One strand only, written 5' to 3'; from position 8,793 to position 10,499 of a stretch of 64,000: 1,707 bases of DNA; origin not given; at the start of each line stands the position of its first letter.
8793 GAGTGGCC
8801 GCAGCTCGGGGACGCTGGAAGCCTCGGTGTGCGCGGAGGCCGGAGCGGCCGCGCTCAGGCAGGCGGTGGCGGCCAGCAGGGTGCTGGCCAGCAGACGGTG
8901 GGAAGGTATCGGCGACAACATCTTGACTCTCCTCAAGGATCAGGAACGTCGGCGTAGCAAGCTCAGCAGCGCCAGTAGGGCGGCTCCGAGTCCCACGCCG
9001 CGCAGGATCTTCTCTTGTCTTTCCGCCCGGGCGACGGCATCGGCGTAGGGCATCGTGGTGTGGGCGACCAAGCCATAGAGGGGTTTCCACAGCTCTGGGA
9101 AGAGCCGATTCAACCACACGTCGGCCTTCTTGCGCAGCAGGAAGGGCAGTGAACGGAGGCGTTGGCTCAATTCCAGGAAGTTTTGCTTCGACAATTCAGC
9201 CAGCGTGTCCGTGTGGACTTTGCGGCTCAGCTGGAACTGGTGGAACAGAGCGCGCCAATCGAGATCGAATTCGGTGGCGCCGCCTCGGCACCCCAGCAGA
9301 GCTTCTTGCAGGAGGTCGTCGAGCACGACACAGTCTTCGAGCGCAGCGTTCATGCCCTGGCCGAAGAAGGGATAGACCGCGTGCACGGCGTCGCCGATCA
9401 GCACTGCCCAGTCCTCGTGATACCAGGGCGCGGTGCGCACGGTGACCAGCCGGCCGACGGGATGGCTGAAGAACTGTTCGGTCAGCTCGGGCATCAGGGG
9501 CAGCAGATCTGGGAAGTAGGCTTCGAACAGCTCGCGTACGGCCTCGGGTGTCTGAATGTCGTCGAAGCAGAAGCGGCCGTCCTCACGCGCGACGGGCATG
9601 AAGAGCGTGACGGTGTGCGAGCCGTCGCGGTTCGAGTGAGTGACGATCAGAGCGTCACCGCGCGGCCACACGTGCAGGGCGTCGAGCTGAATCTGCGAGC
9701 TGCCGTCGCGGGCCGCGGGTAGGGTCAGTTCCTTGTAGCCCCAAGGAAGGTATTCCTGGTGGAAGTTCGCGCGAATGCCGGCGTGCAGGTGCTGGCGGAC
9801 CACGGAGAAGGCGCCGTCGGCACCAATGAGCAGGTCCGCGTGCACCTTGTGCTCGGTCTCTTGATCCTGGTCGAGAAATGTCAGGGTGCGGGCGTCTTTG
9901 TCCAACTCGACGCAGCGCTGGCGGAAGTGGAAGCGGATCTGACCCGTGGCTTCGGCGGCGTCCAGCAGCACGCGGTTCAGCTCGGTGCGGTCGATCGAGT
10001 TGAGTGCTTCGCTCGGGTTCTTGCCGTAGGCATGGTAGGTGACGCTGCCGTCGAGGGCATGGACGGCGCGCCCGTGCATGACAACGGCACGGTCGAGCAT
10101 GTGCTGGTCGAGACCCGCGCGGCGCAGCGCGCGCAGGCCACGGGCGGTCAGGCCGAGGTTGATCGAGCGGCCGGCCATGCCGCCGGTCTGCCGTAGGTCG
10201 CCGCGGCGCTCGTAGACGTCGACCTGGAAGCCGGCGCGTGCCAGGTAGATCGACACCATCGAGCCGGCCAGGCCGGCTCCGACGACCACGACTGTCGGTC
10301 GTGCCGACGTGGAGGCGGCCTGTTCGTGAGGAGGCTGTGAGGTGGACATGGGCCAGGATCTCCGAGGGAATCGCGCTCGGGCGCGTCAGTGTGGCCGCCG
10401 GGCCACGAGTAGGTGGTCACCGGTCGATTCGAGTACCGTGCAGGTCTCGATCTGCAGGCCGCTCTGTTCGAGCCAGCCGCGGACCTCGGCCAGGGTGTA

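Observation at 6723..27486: Compact NRPS-PKS biosynthetic operon with kynurenine 3-monooxygenase, O-methyltransferase, reductive release and a Cys-type A domain behind a non-cyclising C domain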

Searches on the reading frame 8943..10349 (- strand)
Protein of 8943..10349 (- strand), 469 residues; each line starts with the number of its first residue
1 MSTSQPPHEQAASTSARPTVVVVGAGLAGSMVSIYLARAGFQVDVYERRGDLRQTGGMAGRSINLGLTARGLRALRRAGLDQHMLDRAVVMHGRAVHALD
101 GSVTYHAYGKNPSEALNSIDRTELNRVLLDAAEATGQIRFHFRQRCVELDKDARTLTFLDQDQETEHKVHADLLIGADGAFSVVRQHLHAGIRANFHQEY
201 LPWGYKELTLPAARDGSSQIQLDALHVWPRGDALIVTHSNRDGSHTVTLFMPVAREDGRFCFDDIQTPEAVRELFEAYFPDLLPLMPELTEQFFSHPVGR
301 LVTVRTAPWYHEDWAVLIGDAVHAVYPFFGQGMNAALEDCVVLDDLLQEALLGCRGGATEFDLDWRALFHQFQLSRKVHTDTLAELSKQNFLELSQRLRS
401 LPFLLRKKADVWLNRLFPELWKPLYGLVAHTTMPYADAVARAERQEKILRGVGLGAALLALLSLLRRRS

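Call 4: search_protein_families(library=pfam, proteins=[window:8943-10349:-], max_evalue=0.001)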
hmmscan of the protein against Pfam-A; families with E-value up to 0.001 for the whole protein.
window:8943-10349:- (469 aa): 9 families
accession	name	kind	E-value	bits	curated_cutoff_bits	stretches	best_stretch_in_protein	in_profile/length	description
PF01494.25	FAD_binding_3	-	4.6e-34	118.6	22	1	19-353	3-324/349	FAD binding domain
PF07992.20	Pyr_redox_2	-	1.5e-07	31.5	26.1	1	19-182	2-111/291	Pyridine nucleotide-disulphide oxidoreductase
PF01266.30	DAO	-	2e-07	31.3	27.9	1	20-68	2-52/353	FAD dependent oxidoreductase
PF13450.12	NAD_binding_8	-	4.6e-06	27.2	21.9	1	22-52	1-31/68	NAD(P)-binding Rossmann-like domain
PF08491.16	SE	-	5.6e-05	22.8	20.1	1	281-350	92-167/276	Squalene epoxidase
PF12831.13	FAD_oxidored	-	0.00013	21.8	27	1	20-177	2-143/416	FAD dependent oxidoreductase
PF01134.28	GIDA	-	0.00016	21.3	22.1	1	19-118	1-107/391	Glucose inhibited division protein A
PF00890.30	FAD_binding_2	-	0.00019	21.2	20.4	0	20-65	2-47/414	FAD binding domain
PF00070.33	Pyr_redox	-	0.00043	21.2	22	0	20-72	2-55/82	Pyridine nucleotide-disulphide oxidoreductase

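Call 7: search_protein_families(library=ncbifam, proteins=[window:8943-10349:-], max_evalue=0.001)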
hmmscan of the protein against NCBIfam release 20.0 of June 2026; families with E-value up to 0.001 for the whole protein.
window:8943-10349:- (469 aa): 77 families (the best 25 are shown)
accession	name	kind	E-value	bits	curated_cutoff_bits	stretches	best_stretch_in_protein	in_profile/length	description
NF053548.1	violacein_VioC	equivalog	2.9e-61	207.9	760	1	20-437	4-411/429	NADP-dependent violacein biosynthesis oxygenase VioC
NF005313.0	PRK06847.1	subfamily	3.5e-29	101.9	372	1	19-349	6-318/375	hypothetical protein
NF033623.1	urate_HpxO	equivalog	3.6e-26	92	500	2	20-203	2-177/381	FAD-dependent urate hydroxylase HpxO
NF005720.0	PRK07538.1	subfamily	4e-23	82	400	1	19-350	4-336/418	hypothetical protein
NF005243.0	PRK06753.1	equivalog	1.3e-22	80.2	365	1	20-350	3-307/374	hypothetical protein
TIGR01988.1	Ubi-OHases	subfamily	4.4e-22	78.5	224.65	2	20-194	2-177/387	ubiquinone biosynthesis hydroxylase, UbiH/UbiF/VisC/COQ6 family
NF006021.0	PRK08163.1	equivalog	1.2e-21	77.2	459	1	17-350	5-324/398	3-hydroxybenzoate 6-monooxygenase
NF004829.0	PRK06183.1-3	subfamily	9.7e-21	74.1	390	2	14-199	5-193/520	bifunctional 3-(3-hydroxy-phenyl)propionate/3-hydroxycinnamic acid hydroxylase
NF004780.0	PRK06126.1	subfamily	4.4e-19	68.2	445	2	114-194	119-199/552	hypothetical protein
NF005452.0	PRK07045.1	equivalog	1.1e-18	67.4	397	2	291-352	267-324/388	putative monooxygenase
TIGR01984.1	UbiH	equivalog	2.7e-18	66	392.2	2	20-194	2-174/382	2-octaprenyl-6-methoxyphenyl hydroxylase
NF005566.0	PRK07236.1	subfamily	3.9e-18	65.5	333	1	15-197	4-169/386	hypothetical protein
NF005062.0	PRK06475.1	equivalog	5.2e-18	65.1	524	1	19-348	5-328/401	FAD-binding protein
NF006002.0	PRK08132.1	subfamily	1e-17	63.7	416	1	5-198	13-203/552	FAD-dependent oxidoreductase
TIGR02032.1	GG-red-SF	subfamily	1.1e-17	64.8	158.8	1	20-192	3-157/297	geranylgeranyl reductase family protein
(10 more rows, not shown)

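Call 29: search_solved_structures(query=window:8943-10349:-, max_evalue=1e-10, show_alignments=2)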
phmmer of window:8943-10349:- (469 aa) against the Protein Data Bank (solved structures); distinct sequences matched with E-value up to 1e-10: 30.
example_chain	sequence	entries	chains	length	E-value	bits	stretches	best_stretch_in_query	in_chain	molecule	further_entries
5y66_A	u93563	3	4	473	9.4e-84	284.9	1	14-451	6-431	Kynurenine 3-monooxygenase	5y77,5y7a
6lkd_A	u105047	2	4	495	1.1e-82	281.4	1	11-461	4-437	Kynurenine 3-monooxygenase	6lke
5x6p_A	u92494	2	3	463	2.1e-82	280.5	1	12-451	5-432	Kynurenine 3-monooxygenase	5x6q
5fn0_A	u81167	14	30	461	2.5e-82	280.3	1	13-451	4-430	KYNURENINE 3-MONOOXYGENASE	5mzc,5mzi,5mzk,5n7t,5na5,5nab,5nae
6fox_A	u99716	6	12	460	2.8e-82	280.1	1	15-451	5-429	Kynurenine 3-monooxygenase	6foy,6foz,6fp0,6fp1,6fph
5x68_A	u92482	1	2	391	1.3e-73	251.5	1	13-349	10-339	Kynurenine 3-monooxygenase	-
4j2w_A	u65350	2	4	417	2e-55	191.5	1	18-411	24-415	Kynurenine 3-monooxygenase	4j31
5x6r_A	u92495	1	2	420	2.6e-55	191.2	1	17-410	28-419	Kynurenine 3-monooxygenase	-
4j33_A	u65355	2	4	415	3.1e-55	190.9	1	18-410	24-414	Kynurenine 3-monooxygenase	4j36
4j34_A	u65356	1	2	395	4.2e-55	190.5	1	19-410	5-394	Kynurenine 3-monooxygenase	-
5eow_A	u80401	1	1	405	2.3e-15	59.5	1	16-353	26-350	6-hydroxynicotinate 3-monooxygenase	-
8uiq_A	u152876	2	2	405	2.5e-15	59.4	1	16-353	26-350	6-hydroxynicotinate 3-monooxygenase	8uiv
8aq8_AAA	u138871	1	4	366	1.5e-14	56.8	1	18-340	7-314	Monooxygenase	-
8rqh_A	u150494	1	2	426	1e-13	54.1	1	5-348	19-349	Tropone 2-monooxygenase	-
8er0_A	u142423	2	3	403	3.9e-13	52.1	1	18-349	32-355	Flavin-dependent monooxygenase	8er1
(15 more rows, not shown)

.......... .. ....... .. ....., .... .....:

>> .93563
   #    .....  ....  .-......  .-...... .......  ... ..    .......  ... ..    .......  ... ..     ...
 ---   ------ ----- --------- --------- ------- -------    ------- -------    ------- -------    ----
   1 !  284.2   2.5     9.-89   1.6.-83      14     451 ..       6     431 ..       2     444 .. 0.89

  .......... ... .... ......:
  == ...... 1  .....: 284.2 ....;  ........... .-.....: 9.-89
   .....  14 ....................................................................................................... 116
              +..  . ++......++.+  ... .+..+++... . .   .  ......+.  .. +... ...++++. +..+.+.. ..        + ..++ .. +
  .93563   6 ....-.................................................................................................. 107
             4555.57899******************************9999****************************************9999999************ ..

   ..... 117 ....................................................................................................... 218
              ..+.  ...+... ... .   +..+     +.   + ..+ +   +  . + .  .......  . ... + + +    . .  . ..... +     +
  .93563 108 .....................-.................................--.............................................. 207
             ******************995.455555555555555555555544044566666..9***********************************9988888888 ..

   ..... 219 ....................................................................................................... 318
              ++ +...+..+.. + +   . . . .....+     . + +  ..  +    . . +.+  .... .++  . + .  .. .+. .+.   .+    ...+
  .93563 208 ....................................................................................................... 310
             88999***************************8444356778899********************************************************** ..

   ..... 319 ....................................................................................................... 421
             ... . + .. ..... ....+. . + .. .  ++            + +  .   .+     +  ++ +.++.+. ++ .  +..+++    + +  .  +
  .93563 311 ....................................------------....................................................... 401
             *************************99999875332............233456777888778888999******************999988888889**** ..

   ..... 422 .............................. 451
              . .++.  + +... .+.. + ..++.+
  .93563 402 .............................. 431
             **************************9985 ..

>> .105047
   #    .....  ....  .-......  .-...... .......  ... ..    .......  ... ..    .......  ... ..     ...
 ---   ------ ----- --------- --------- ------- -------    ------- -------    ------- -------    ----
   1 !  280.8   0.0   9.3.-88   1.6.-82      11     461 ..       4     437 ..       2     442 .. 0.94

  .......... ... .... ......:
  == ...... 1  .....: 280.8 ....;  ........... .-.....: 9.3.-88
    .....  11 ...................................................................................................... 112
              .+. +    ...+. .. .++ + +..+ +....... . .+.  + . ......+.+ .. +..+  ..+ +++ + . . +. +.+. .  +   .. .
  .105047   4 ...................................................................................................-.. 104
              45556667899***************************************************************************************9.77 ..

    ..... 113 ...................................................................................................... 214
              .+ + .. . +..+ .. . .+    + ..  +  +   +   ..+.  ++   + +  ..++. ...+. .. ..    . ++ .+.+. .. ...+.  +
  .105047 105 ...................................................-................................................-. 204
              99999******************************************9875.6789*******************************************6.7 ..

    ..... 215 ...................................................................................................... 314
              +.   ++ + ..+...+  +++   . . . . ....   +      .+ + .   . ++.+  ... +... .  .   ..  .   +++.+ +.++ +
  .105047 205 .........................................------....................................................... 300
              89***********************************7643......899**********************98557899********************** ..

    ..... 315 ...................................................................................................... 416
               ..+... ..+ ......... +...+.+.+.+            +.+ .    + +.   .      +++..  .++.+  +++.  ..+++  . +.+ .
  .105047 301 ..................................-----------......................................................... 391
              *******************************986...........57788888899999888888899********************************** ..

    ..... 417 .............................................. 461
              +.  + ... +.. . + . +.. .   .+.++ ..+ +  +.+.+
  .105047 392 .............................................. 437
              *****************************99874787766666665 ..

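Call 63: search_protein_representatives(protein=window:8943-10349:-)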
Query: 469 residues. Proteins with E-value up to 0.001 (for the whole library): 11201; up to 1e-10: 3093; up to 1e-30: 1127. The best 150 are listed.
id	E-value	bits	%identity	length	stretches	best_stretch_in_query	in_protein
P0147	2.1e-139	481.6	54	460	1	16-455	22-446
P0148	1.8e-125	435.7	47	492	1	12-462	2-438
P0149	9.6e-119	413.5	48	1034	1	19-467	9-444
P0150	5.1e-117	407.8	46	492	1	18-461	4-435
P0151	3.7e-114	398.4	46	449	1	19-465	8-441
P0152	7.3e-114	397.4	46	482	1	16-462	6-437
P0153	8.4e-111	387.3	51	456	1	20-459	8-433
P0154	1.6e-110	386.4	45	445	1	20-464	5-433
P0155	5.0e-106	371.6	44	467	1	19-462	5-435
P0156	6.4e-106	371.2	46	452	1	19-468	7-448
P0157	7.5e-105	367.7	45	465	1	12-449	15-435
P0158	8.0e-103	361.0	43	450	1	17-462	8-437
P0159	2.1e-101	356.3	42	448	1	19-451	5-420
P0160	1.8e-100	353.3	43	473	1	6-463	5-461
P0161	3.8e-99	348.9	41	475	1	20-459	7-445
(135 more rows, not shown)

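Call 75: find_homologous_proteins(query=window:8943-10349:-, max_evalue=1e-30)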
Query window:8943-10349:- (469 aa): 5861 proteins with E <= 1e-30 among 8000 candidates; the best 120 are listed.
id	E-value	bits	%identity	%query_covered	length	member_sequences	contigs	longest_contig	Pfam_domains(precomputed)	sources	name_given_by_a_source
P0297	0.0e+0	1067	100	100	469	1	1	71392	PF01266.31,PF13450.13,PF07992.21,PF01494.26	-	-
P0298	1.9e-263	892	83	96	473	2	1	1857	PF01266.31,PF13450.13,PF07992.21,PF00070.34,PF01494.26,PF12831.14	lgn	-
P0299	4.3e-182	624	66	93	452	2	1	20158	PF01266.31,PF13450.13,PF08491.17,PF00070.34,PF01494.26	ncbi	ncbi:MAG: NAD(P)/FAD-dependent oxidoreductase [Acidobacteriota bacterium]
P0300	1.8e-176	605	62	94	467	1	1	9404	PF01266.31,PF13450.13,PF07992.21,PF00070.34,PF01494.26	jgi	jgi:kynurenine 3-monooxygenase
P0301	3.3e-173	595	62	92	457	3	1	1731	PF01266.31,PF13450.13,PF00070.34,PF01494.26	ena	-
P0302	3.5e-170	585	60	94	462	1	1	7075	PF01266.31,PF13450.13,PF07992.21,PF00070.34,PF01494.26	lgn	-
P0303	4.1e-168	578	60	96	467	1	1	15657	PF01266.31,PF13450.13,PF07992.21,PF00070.34,PF01494.26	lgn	-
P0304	7.4e-165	567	57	96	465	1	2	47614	PF01266.31,PF13450.13,PF07992.21,PF01494.26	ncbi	-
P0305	5.0e-161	555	55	94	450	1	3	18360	PF01266.31,PF13450.13,PF00890.31,PF08491.17,PF07992.21,PF01134.29,PF01494.26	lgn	-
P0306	2.8e-159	549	55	96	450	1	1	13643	PF01266.31,PF13450.13,PF00890.31,PF07992.21,PF01494.26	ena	-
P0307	3.8e-146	506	55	92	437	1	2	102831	PF01266.31,PF13450.13,PF07992.21,PF01494.26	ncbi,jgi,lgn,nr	ncbi:MAG TPA: NAD(P)/FAD-dependent oxidoreductase [Thermoanaerobaculia bacterium]|jgi:kynurenine 3-m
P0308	6.7e-146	505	54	96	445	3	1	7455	PF01266.31,PF13450.13,PF07992.21,PF01494.26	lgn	-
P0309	8.1e-146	504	54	94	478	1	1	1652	PF01266.31,PF13450.13,PF01494.26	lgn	-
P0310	1.4e-145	504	53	95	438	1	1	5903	PF01266.31,PF13450.13,PF07992.21,PF01494.26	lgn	-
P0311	4.1e-145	502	55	92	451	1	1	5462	PF01266.31,PF13450.13,PF00070.34,PF01494.26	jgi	jgi:kynurenine 3-monooxygenase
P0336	9.9e-142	491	54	96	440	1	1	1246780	PF01266.31,PF13450.13,PF01494.26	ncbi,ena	-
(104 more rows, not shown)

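Call 77: find_encoding_contigs(protein=P0299, flank=10000, max_places=1)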
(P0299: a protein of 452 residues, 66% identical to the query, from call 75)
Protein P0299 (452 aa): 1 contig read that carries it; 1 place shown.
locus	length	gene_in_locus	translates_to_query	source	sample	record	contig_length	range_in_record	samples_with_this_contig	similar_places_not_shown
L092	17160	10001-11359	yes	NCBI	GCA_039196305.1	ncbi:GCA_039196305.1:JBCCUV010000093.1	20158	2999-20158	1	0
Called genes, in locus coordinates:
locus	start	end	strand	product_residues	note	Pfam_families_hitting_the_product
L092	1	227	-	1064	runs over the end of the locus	PF00873:ACR_tran, PF02355:SecD_SecF_C (faint)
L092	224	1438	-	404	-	PF25919:BSH_CusB (faint), PF26077:BSH_Fcp1 (faint), PF00364:Biotin_lipoyl (faint), PF25917:BSH_RND (weak), PF25973:BSH_CzcB, PF25876:HH_MFP_RND (weak), PF25967:RND-MFP_C (weak), PF25989:YknX_C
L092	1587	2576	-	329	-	PF01965:DJ-1_PfpI, PF00165:HTH_AraC, PF12833:HTH_18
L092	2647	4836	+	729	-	PF00384:Molybdopterin, PF01568:Molydop_binding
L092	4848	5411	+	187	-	PF06906:DUF1272, PF12680:SnoaL_2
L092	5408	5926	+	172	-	-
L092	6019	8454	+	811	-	PF12704:MacB_PCD, PF02687:FtsX, PF12704:MacB_PCD, PF02687:FtsX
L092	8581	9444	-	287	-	PF00085:Thioredoxin, PF13098:Thioredoxin_2, PF13905:Thioredoxin_8 (faint), PF14559:TPR_19 (weak), PF14561:TPR_20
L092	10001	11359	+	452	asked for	PF00070:Pyr_redox (faint), PF01266:DAO (faint), PF01494:FAD_binding_3, PF13450:NAD_binding_8 (weak), PF08491:SE (faint)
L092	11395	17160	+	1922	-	PF00501:AMP-binding, PF13193:AMP-binding_C, PF00550:PP-binding, PF00668:Condensation, PF00501:AMP-binding, PF13193:AMP-binding_C, PF00550:PP-binding, PF00668:Condensation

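Call 78: find_encoding_contigs(protein=P0304, flank=10000, max_places=1)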
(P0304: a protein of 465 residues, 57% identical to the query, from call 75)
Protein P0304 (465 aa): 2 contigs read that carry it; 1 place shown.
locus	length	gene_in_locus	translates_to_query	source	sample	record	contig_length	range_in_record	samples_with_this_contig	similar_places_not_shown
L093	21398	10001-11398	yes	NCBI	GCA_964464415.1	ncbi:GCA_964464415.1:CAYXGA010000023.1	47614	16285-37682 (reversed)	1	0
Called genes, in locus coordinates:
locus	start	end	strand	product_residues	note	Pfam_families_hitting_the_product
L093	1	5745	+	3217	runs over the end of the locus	PF00668:Condensation, PF00501:AMP-binding, PF13193:AMP-binding_C, PF00550:PP-binding, PF00668:Condensation, PF00550:PP-binding, PF00668:Condensation, PF00501:AMP-binding, +4 more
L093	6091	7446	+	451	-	PF05977:MFS_3, PF07690:MFS_1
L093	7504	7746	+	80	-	PF03621:MbtH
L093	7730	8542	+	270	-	PF21780:DUF6875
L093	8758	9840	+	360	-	PF08100:Dimerisation, PF00891:Methyltransf_2, PF13489:Methyltransf_23 (faint), PF08242:Methyltransf_12 (faint), PF13649:Methyltransf_25 (weak)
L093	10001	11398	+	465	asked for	PF01266:DAO (faint), PF01494:FAD_binding_3, PF07992:Pyr_redox_2 (faint), PF13450:NAD_binding_8 (weak)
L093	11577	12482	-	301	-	-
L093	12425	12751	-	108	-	-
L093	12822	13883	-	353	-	PF01436:NHL (faint)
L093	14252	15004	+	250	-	-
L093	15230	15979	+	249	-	-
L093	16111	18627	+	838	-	PF13374:TPR_10 (faint), PF00515:TPR_1 (faint), PF07719:TPR_2 (faint), PF13181:TPR_8 (faint), PF13176:TPR_7 (weak), PF13424:TPR_12, PF12770:CHAT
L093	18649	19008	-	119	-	PF00903:Glyoxalase, PF18029:Glyoxalase_6 (weak)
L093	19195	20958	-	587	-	PF00501:AMP-binding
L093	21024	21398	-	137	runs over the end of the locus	-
